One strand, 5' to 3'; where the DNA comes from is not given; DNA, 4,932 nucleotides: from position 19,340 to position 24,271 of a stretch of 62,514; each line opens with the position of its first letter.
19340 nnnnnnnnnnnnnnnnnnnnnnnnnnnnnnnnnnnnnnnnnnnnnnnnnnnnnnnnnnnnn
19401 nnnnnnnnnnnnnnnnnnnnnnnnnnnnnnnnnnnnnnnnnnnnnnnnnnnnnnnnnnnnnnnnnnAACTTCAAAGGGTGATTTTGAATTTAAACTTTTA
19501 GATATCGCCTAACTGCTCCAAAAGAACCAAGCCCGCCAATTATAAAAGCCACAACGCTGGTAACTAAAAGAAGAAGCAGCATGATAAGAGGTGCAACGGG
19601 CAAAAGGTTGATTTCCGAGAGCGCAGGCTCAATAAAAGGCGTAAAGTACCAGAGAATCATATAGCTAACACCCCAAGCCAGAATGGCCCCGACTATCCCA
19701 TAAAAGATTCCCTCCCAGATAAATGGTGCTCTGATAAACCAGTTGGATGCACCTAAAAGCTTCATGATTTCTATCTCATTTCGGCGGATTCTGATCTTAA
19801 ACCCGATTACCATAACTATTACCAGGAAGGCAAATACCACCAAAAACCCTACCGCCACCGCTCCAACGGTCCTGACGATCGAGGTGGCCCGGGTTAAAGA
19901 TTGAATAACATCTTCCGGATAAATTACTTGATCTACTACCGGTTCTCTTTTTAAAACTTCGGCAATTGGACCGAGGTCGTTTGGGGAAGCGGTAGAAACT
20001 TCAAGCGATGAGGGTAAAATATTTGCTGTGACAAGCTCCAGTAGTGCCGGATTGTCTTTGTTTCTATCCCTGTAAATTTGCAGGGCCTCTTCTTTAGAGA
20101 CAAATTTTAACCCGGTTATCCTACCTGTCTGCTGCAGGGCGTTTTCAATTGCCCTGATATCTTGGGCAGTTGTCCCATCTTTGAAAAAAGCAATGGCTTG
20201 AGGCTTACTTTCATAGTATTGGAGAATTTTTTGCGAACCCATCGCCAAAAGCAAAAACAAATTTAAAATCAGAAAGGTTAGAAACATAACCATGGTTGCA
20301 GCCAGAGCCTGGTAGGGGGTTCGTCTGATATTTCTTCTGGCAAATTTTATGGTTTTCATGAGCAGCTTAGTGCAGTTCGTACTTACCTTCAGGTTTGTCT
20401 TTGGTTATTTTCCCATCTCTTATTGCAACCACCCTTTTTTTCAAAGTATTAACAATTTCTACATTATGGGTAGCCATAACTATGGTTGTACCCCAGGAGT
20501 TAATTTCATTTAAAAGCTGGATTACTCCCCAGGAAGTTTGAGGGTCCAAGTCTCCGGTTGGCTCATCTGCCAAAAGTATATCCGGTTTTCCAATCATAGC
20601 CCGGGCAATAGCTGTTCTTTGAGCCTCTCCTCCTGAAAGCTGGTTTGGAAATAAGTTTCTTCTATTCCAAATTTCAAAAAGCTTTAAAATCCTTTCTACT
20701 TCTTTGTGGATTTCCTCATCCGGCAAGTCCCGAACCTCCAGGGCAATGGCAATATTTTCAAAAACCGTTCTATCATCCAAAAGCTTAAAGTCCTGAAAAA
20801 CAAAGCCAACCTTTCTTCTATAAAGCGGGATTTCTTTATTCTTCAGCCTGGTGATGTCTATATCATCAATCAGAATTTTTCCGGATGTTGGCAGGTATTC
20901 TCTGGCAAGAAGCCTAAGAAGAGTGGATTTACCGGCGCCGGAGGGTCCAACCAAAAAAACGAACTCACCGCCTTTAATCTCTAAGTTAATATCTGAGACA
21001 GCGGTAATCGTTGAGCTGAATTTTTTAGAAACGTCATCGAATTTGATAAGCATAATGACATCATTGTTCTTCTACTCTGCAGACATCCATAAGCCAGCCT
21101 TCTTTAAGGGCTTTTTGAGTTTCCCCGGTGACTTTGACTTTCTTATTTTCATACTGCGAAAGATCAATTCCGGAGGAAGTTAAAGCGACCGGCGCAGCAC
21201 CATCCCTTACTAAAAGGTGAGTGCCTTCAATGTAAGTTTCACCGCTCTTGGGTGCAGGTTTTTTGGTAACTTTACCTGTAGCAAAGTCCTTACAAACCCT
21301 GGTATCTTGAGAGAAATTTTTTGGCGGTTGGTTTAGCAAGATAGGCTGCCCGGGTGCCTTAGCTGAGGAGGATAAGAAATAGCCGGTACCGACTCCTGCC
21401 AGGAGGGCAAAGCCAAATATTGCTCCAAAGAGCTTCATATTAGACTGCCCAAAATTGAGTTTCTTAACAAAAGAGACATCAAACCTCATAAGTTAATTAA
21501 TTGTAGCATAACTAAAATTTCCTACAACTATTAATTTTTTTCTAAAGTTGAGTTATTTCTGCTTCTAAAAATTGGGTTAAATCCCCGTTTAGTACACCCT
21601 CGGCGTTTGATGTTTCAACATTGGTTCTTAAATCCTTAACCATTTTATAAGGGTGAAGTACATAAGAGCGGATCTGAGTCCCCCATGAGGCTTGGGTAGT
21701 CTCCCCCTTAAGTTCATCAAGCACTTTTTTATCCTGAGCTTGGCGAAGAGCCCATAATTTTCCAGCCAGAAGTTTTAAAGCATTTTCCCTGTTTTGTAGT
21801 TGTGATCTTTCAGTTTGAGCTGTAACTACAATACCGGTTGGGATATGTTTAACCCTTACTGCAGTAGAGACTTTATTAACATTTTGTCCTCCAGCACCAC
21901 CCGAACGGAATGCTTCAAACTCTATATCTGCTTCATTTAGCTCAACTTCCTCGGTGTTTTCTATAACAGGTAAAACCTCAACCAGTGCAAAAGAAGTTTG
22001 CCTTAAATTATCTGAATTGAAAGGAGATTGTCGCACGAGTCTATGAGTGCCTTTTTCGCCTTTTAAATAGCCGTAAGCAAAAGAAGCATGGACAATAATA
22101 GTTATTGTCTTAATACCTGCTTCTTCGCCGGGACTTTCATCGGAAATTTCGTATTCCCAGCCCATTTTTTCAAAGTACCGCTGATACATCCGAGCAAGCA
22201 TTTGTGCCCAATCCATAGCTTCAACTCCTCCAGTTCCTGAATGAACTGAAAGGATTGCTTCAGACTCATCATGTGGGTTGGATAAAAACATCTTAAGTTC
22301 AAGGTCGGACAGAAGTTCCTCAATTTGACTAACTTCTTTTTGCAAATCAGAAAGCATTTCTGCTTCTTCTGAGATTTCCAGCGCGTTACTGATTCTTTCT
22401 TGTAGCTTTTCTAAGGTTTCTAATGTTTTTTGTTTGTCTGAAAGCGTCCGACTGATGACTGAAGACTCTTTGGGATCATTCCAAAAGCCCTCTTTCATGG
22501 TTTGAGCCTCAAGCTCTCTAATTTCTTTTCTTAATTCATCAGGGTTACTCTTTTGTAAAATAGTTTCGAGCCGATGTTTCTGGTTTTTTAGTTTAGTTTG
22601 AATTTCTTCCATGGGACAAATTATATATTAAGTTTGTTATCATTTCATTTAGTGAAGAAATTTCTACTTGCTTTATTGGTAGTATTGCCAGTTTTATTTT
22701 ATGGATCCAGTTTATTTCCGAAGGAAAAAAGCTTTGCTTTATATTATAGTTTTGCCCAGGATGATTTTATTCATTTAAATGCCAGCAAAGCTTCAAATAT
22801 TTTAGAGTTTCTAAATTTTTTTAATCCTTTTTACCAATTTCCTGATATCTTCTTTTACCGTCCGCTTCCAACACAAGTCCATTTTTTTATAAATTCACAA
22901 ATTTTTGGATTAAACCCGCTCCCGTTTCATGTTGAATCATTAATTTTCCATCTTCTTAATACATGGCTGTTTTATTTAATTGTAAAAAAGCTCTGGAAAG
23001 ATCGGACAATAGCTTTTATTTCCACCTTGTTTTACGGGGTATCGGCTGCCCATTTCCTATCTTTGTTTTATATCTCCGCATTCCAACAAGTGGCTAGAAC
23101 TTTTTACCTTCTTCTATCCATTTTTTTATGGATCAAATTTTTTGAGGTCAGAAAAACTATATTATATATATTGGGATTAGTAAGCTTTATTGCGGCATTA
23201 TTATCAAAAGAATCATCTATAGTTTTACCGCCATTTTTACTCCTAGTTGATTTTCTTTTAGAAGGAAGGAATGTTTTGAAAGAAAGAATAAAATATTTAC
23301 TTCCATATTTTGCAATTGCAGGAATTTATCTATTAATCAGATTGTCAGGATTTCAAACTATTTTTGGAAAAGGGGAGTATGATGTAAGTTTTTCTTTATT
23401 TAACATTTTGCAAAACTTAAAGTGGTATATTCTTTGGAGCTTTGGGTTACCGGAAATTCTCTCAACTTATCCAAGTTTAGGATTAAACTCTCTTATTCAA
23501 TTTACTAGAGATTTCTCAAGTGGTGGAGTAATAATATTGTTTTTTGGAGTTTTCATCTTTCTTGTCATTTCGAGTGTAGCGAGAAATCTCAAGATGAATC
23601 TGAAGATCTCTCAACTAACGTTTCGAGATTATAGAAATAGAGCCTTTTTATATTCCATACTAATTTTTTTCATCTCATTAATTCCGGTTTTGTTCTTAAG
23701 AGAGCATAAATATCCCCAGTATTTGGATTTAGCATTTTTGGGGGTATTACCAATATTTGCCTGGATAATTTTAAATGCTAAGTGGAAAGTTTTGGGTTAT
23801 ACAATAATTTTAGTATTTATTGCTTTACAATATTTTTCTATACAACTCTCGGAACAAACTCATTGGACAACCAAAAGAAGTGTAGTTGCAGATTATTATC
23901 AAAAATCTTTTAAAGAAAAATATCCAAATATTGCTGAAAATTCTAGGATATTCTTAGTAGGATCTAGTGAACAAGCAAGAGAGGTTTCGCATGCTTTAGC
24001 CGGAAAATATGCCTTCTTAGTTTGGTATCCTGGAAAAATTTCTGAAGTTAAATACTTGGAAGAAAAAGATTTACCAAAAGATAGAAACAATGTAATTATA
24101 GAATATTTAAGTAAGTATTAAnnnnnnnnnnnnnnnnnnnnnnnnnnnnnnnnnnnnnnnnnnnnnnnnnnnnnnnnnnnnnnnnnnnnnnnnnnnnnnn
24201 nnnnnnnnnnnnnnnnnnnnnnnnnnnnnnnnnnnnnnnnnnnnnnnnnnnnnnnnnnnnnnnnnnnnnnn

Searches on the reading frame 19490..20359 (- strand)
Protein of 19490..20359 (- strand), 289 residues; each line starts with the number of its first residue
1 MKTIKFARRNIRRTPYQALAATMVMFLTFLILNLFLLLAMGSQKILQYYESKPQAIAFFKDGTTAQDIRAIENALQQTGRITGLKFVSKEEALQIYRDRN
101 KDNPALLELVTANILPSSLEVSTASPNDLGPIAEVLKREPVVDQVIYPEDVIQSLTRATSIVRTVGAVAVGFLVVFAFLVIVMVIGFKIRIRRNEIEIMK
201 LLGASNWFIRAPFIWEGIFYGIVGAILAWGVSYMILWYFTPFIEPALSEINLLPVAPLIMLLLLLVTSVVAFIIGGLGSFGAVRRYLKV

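Call 3: search_protein_families(library=pfam, proteins=[window:19490-20359:-], max_evalue=1)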
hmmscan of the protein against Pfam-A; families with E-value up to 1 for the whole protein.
window:19490-20359:- (289 aa): 4 families
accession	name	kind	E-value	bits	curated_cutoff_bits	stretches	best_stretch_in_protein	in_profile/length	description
PF18075.7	FtsX_ECD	-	1.7e-15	57.9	23.5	1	57-145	5-96/96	FtsX extracellular domain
PF02687.27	FtsX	-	7.7e-14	52.2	25.5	1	168-287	2-116/120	FtsX-like permease C-terminal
PF20893.2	DUF6845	-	0.22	12.1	27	1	43-89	8-51/149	Domain of unknown function (DUF6845)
PF24334.1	DUF7502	-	0.93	9.3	27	1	136-197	38-99/281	Family of unknown function (DUF7502)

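Call 19: find_related_loci(query=window:19490-20359:-, collection=genome_contigs, flank=4000)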
Query window:19490-20359:- (289 aa) in genome_contigs; peptide patterns used: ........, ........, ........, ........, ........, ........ (x = any residue, [..] = any of these).
272 stretches matched a pattern; 42 encode a relative of the query (tblastn E <= 1e-3); 42 distinct loci.
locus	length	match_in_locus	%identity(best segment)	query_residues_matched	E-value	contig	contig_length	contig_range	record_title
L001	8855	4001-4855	69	5-289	2e-135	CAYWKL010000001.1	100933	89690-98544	MAG TPA_asm: uncultured Gammaproteobacteria bacterium isolate binchicken_co38_1283 genome assembly, contig: NODE_524_len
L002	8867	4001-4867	65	1-289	4e-131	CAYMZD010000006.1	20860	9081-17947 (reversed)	MAG TPA_asm: uncultured Gammaproteobacteria bacterium isolate binchicken_co110_145 genome assembly, contig: NODE_5547_le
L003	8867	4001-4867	70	1-289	3e-130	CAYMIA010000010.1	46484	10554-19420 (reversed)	MAG TPA_asm: uncultured Gammaproteobacteria bacterium isolate SRP200132_co1_145 genome assembly, contig: NODE_1231_lengt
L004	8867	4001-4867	69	1-289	4e-130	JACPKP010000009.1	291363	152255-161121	MAG: Candidatus Daviesbacteria bacterium isolate NC_groundwater_498_Ag_S-0.1um_40_17 S35_SO-1_scaffold_95576, whole geno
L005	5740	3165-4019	71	5-289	4e-130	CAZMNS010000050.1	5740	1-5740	MAG TPA_asm: uncultured Gammaproteobacteria bacterium isolate binchicken_co38_1180 genome assembly, contig: NODE_29486_l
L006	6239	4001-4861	67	2-288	4e-129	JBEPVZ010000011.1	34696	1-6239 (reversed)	MAG: Candidatus Daviesbacteria bacterium isolate 22E.vamb.044 NODE_1031_length_34696_cov_6.666493, whole genome shotgun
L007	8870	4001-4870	64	1-289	5e-128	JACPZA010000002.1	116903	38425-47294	MAG: Candidatus Daviesbacteria bacterium isolate NC_groundwater_877_Pr1_S2p5_34_16 Montesol18_S2p5_coassembly_scaffold_1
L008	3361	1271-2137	65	1-289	5e-132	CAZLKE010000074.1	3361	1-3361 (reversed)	MAG TPA_asm: uncultured Gammaproteobacteria bacterium isolate SRP050083_co1_414 genome assembly, contig: NODE_20055_leng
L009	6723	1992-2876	60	1-289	8e-125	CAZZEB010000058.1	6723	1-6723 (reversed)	MAG TPA_asm: uncultured Gammaproteobacteria bacterium isolate SRP342105_co1_364 genome assembly, contig: NODE_16088_leng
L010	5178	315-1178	64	4-289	4e-124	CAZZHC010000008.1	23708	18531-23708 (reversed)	MAG TPA_asm: uncultured Gammaproteobacteria bacterium isolate SRP269290_co4_53 genome assembly, contig: NODE_1026_length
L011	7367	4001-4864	65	4-289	2e-123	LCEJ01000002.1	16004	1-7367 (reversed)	MAG: Candidatus Daviesbacteria bacterium GW2011_GWA2_42_7 UV41_C0002, whole genome shotgun sequence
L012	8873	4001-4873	63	1-289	2e-122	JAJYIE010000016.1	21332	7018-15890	MAG: bacterium isolate DBS2-1.bin109 NODE_4325_length_21332_cov_1.679462, whole genome shotgun sequence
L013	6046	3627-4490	69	1-288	2e-122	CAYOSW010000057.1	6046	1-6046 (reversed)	MAG TPA_asm: uncultured Gammaproteobacteria bacterium isolate binchicken_co105_397 genome assembly, contig: NODE_17582_l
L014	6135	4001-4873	62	1-289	2e-122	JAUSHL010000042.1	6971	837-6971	MAG: Candidatus Daviesbacteria bacterium isolate E14_metabat.bin.192 E14_k141_1807992, whole genome shotgun sequence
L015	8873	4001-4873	63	1-289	6e-120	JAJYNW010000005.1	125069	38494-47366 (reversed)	MAG: bacterium isolate DBS2-4.bin98 NODE_175_length_125069_cov_2.79015, whole genome shotgun sequence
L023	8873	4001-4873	63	1-289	6e-115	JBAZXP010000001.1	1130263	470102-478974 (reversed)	MAG: Microgenomates group bacterium isolate SO_2017_GW1_59 NODE_11_length_1130263_cov_5.408407_OW334_2017, whole genome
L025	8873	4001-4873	62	1-289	1e-114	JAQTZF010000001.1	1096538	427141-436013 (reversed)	MAG: Candidatus Daviesbacteria bacterium isolate STC_54 NODE_2_length_1096538_cov_10.617223_Sandtown_C, whole genome sho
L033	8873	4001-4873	37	2-288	2e-59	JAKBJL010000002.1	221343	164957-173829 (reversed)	MAG: bacterium isolate DBS2-5.bin62 NODE_11_length_221343_cov_7.730720, whole genome shotgun sequence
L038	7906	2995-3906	26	2-289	1e-25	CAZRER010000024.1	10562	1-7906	MAG TPA_asm: uncultured Bdellovibrionales bacterium isolate SRP163575_co2_298 genome assembly, contig: NODE_8139_length_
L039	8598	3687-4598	26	2-289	5e-25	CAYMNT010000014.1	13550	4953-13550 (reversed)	MAG TPA_asm: uncultured Bdellovibrionales bacterium isolate SRP144503_co3_323 genome assembly, contig: NODE_1115_length_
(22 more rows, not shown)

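Call 40: search_protein_families(library=pfam, proteins=[L012:4889-6124:+, L023:4883-6109:+, L033:4858-6066:+, L011:4864-5913:+, L025:4885-6087:+, L009:2892-4136:+, L038:4085-5179:+, L039:5030-6805:+], max_evalue=0.01)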
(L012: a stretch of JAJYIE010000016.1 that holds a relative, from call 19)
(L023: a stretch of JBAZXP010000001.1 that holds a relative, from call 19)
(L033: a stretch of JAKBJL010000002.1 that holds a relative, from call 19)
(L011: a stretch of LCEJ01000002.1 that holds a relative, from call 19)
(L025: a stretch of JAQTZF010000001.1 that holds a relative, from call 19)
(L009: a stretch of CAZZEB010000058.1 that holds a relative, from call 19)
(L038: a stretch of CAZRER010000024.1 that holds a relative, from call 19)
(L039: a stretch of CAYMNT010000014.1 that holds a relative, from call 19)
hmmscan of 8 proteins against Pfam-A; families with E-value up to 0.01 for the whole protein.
L012:4889-6124:+ (411 aa): 3 families
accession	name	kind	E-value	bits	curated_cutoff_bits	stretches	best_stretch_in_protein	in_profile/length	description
PF24568.1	CC_PcsB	-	1.6e-05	25.1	27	1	109-180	1-73/75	Peptidoglycan hydrolase PcsB, coiled-coil domain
PF13529.12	Peptidase_C39_2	-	0.0012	19.8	24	1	265-354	5-79/143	Peptidase_C39 like family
PF03412.21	Peptidase_C39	-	0.0047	17.2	22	0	288-401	11-122/133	Peptidase C39 family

L023:4883-6109:+ (408 aa): 6 families
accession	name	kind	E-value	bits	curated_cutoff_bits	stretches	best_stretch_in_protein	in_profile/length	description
PF13529.12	Peptidase_C39_2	-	1.1e-06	29.8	24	1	264-381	5-142/143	Peptidase_C39 like family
PF24568.1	CC_PcsB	-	3e-05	24.2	27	1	106-173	3-71/75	Peptidoglycan hydrolase PcsB, coiled-coil domain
PF08614.16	ATG16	-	0.00097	19.8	33.7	1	37-116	72-151/200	Autophagy protein 16 (ATG16)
PF11932.13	DUF3450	-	0.0023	17.7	32.6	1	26-121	14-105/241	Protein of unknown function (DUF3450)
PF19220.6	Rod_CreS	-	0.0027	17.2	100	1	47-108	77-138/359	Crescentin, rod domain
PF17675.6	APG6_N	-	0.0042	18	45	1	43-116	6-81/132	Apg6 coiled-coil region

L033:4858-6066:+ (402 aa): 7 families
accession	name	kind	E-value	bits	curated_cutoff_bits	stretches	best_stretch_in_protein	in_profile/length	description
PF13529.12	Peptidase_C39_2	-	1.1e-08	36.2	24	1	253-375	5-143/143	Peptidase_C39 like family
PF03412.21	Peptidase_C39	-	0.0003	21.1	22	1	275-376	10-107/133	Peptidase C39 family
PF07889.17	DUF1664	-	0.00077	19.9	34.6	1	33-104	44-112/124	Protein of unknown function (DUF1664)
PF00261.25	Tropomyosin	-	0.00086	19.2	38.6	1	32-102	22-92/242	Tropomyosin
PF11932.13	DUF3450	-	0.0029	17.4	32.6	1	17-107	17-107/241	Protein of unknown function (DUF3450)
PF17072.10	Spike_torovirin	-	0.004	15.6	35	1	55-95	881-921/1272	Torovirinae spike glycoprotein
PF25450.1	Rab11-FIP3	-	0.0078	16.9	31.9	1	36-106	53-123/125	Rab11-FIP3-like domain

L011:4864-5913:+ (349 aa): 14 families
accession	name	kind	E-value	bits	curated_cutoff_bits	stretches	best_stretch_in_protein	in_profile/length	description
PF11932.13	DUF3450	-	3.8e-06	26.8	32.6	1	19-122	3-106/241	Protein of unknown function (DUF3450)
PF01551.29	Peptidase_M23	-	7.6e-06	26.5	28.7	1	286-348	2-52/96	Peptidase family M23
PF25762.1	HAUS1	-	9.2e-05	22.8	40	1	22-106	104-188/236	HAUS augmin-like complex subunit 1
PF03961.19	FapA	-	0.0006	19.9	31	0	21-104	145-226/272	Flagellar Assembly Protein A beta solenoid domain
PF24568.1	CC_PcsB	-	0.00085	19.6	27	1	115-173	12-71/75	Peptidoglycan hydrolase PcsB, coiled-coil domain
PF08614.16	ATG16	-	0.0009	19.9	33.7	1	35-107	70-142/200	Autophagy protein 16 (ATG16)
PF01496.24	V_ATPase_I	-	0.001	17.6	30.7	1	28-117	19-105/815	V-type ATPase 116kDa subunit family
PF05859.17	Mis12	-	0.0017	18.6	25.7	0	176-231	102-157/231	Mis12 protein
PF00038.26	Filament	-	0.0035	17.5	40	1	32-103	210-278/313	Intermediate filament protein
PF06810.17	Phage_scaffold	-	0.0038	17.7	35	0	38-98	17-80/170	Phage capsid assembly scaffolding protein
PF06008.19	Laminin_I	-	0.004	17.3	34.6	0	34-115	21-102/259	Laminin Domain I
PF05911.16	FPP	-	0.0041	15.9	40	1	33-100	728-795/871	Filament-like plant protein, long coiled-coil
PF05266.19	DUF724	-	0.0067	16.8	38.4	0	37-94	128-185/188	Protein of unknown function (DUF724)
PF23921.1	DUF7260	-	0.0067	16.3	27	0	206-249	111-154/242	Domain of unknown function (DUF7260)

L025:4885-6087:+ (400 aa): 6 families
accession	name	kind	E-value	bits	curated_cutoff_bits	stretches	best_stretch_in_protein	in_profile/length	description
PF01551.29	Peptidase_M23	-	1.5e-09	38.4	28.7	2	347-399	2-52/96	Peptidase family M23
PF11932.13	DUF3450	-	0.00016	21.5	32.6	1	15-123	3-106/241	Protein of unknown function (DUF3450)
PF24568.1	CC_PcsB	-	0.0002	21.6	27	1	105-174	1-71/75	Peptidoglycan hydrolase PcsB, coiled-coil domain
PF08614.16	ATG16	-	0.00035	21.3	33.7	1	37-117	71-151/200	Autophagy protein 16 (ATG16)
PF19220.6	Rod_CreS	-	0.0018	17.8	100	1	48-116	77-145/359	Crescentin, rod domain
PF17675.6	APG6_N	-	0.0022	18.9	45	1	43-118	5-82/132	Apg6 coiled-coil region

L009:2892-4136:+ (414 aa): 4 families
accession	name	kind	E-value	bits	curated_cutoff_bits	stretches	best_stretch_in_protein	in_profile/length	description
PF01551.29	Peptidase_M23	-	1.5e-11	44.8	28.7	1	253-283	59-89/96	Peptidase family M23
PF24568.1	CC_PcsB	-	2.6e-05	24.5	27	1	111-178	3-71/75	Peptidoglycan hydrolase PcsB, coiled-coil domain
PF03961.19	FapA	-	0.00073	19.7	31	1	28-118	139-228/272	Flagellar Assembly Protein A beta solenoid domain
PF11932.13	DUF3450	-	0.0074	16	32.6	1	33-124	14-103/241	Protein of unknown function (DUF3450)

L038:4085-5179:+ (364 aa): 5 families
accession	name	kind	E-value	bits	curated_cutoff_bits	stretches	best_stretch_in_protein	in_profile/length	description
PF00639.27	Rotamase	-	5.5e-14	53.3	21.7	1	207-283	19-96/97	PPIC-type PPIASE domain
PF13616.12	Rotamase_3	-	1.5e-08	35.6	22.5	1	207-285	37-115/116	PPIC-type PPIASE domain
PF13145.12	Rotamase_2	-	1.5e-06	29.4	27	1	211-290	39-113/121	PPIC-type PPIASE domain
PF09312.16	SurA_N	-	2.8e-05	24.7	30.8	1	115-186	41-111/118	SurA N-terminal domain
PF13624.11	SurA_N_3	-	3.7e-05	24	27.2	1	32-190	13-158/162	SurA-like N-terminal domain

L039:5030-6805:+ (591 aa): 11 families
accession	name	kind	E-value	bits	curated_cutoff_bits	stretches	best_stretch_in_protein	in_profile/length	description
PF00437.27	T2SSE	-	3.2e-98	329.2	24.9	1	185-586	7-369/370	Type II/IV secretion system protein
PF05157.20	MshEN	-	2.2e-12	47.2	23.1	1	60-141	1-83/90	MshEN domain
PF25199.1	nSTAND_NTPase5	-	4.6e-05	23.7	34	1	317-368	38-90/145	Novel STAND NTPase 5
PF13401.12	AAA_22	-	0.00028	21.6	27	1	318-355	3-40/130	AAA domain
PF13191.12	AAA_16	-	0.00054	20.9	32.6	1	309-347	12-51/167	AAA ATPase domain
PF13604.12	AAA_30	-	0.00082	19.6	27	1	314-351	12-49/191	AAA domain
PF12780.13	AAA_8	-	0.002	17.9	25.6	1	309-350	13-54/259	P-loop containing dynein motor region D4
PF13245.12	AAA_19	-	0.0051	17.4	25.1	0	319-357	10-49/134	AAA domain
PF00580.27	UvrD-helicase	-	0.0068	16.6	23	0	315-340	8-33/271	UvrD/REP helicase N-terminal domain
PF02562.22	PhoH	-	0.0074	16.2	27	0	311-373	11-73/205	PhoH-like protein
PF00485.24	PRK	-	0.0092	16.3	22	0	322-374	1-53/196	Phosphoribulokinase / Uridine kinase family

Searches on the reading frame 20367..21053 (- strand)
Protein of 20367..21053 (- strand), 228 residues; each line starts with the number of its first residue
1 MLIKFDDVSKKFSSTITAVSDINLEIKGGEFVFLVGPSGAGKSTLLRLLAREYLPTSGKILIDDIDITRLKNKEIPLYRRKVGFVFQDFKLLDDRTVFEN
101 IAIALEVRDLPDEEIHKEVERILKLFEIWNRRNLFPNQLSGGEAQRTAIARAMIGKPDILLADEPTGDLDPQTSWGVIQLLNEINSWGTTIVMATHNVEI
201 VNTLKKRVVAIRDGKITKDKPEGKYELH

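Call 3: search_protein_families(library=pfam, proteins=[window:20367-21053:-], max_evalue=1)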
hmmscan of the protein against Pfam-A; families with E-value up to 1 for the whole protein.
window:20367-21053:- (228 aa): 41 families (the best 25 are shown)
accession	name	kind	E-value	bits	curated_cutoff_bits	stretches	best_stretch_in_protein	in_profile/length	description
PF00005.33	ABC_tran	-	2.3e-37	129.1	25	1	20-166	2-136/137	ABC transporter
PF13304.12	AAA_21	-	2.2e-09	38.3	27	2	104-202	203-304/304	AAA domain, putative AbiEii toxin, Type IV TA system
PF13191.12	AAA_16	-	2.9e-05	25.1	32.6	1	28-56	23-51/167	AAA ATPase domain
PF03193.22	RsgA_GTPase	-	0.00011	22.5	30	1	17-52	95-129/174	RsgA GTPase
PF25199.1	nSTAND_NTPase5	-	0.00015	22.1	34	1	13-77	23-92/145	Novel STAND NTPase 5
PF13401.12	AAA_22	-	0.00016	22.4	27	1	28-55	4-31/130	AAA domain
PF20720.3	nSTAND3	-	0.00051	20.2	27.2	1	29-63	17-52/155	Novel STAND NTPase 3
PF13555.12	AAA_29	-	0.00098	19.3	27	1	22-46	17-39/61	P-loop containing region of AAA domain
PF13238.12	AAA_18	-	0.0015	19.4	29.4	1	32-58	1-25/128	AAA domain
PF02463.25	SMC_N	-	0.0018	18.2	40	0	123-205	121-206/220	RecF/RecN/SMC N terminal domain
PF13481.12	AAA_25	-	0.002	18.3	27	1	26-59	30-61/195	AAA domain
PF13173.12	AAA_14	-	0.0021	18.5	27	1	31-75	4-47/129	AAA domain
PF06414.18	Zeta_toxin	-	0.0033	17.3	22.3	1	31-64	18-51/199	Zeta toxin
PF05673.19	DUF815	-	0.0055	16.3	23.8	1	31-150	55-170/249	Protein of unknown function (DUF815)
PF03215.21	Rad17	-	0.0058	17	23.8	1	11-55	27-71/186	Rad17 P-loop domain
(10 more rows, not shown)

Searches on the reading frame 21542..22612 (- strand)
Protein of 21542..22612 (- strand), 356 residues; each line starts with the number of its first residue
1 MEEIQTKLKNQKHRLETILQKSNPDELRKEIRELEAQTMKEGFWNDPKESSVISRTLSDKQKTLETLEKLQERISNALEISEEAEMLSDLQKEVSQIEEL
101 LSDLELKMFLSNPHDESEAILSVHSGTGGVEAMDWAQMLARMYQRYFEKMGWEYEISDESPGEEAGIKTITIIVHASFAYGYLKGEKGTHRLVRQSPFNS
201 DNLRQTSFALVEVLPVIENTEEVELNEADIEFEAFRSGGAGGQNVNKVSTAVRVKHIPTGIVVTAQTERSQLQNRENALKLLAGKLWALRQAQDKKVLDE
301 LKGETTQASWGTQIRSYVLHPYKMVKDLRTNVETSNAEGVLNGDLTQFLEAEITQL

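Call 70: search_protein_families(library=pfam, proteins=[window:21542-22612:-], max_evalue=0.001)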
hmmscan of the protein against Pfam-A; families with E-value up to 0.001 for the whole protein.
window:21542-22612:- (356 aa): 2 families
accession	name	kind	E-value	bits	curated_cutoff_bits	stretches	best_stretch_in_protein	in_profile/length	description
PF03462.23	PCRF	-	8.4e-51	173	24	1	28-211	2-194/194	PCRF domain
PF00472.26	RF-1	-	5.5e-36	123.5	35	1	221-329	3-116/116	RF-1 domain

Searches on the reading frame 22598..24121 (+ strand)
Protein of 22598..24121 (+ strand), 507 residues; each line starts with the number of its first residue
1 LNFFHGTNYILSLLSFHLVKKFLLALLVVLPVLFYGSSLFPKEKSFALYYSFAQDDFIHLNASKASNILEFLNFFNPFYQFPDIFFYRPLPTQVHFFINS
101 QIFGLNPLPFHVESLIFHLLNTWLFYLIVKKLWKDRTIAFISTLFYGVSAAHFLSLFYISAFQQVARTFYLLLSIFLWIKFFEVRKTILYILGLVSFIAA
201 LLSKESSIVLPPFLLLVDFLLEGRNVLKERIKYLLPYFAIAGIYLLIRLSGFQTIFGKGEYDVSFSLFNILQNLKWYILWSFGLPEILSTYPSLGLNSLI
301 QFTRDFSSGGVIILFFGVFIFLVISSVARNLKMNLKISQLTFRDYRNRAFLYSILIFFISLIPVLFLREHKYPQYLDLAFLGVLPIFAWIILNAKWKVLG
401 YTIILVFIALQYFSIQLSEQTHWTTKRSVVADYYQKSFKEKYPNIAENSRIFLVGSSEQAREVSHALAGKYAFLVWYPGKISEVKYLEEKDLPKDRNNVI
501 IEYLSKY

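Call 70: search_protein_families(library=pfam, proteins=[window:22598-24121:+], max_evalue=0.001)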
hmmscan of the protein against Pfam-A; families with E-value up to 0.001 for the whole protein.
window:22598-24121:+ (507 aa): 1 family
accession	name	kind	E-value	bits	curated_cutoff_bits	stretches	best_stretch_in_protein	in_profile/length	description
PF13231.12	PMT_2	-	5.2e-07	30.5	26.1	1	100-241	14-152/160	Dolichyl-phosphate-mannose-protein mannosyltransferase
